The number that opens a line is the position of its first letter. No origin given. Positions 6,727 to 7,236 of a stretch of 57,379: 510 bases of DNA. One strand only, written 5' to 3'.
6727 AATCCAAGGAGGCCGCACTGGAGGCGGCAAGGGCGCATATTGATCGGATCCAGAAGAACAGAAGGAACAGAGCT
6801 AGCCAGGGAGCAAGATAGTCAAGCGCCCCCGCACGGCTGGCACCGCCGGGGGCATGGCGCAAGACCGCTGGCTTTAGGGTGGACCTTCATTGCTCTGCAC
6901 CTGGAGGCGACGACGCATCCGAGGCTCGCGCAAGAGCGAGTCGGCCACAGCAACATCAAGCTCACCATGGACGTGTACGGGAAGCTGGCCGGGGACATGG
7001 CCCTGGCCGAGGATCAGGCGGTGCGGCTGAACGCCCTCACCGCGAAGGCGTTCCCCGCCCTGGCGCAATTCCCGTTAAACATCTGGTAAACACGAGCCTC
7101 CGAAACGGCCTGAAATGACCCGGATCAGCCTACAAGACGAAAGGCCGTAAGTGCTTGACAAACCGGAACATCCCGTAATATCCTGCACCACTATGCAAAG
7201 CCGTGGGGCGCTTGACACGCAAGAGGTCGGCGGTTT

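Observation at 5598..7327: Decayed tRNA-Val-integrated islet carrying a TIR-domain gene, an XRE HTH gene and an 81-aa ORF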

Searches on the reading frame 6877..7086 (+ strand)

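Call 36: search_protein_families(library=phrogs, proteins=[window:6877-7086:+], max_evalue=1)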
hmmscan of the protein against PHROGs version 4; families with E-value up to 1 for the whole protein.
window:6877-7086:+ (70 aa): 3 families
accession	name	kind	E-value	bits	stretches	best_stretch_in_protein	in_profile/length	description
phrog_1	-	integration and excision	5.7e-06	26.9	1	3-52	401-448/611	integrase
phrog_7685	-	integration and excision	0.0012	19.5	1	3-42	189-228/240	integrase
phrog_216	-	integration and excision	0.0053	16.9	1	3-43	190-230/301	integrase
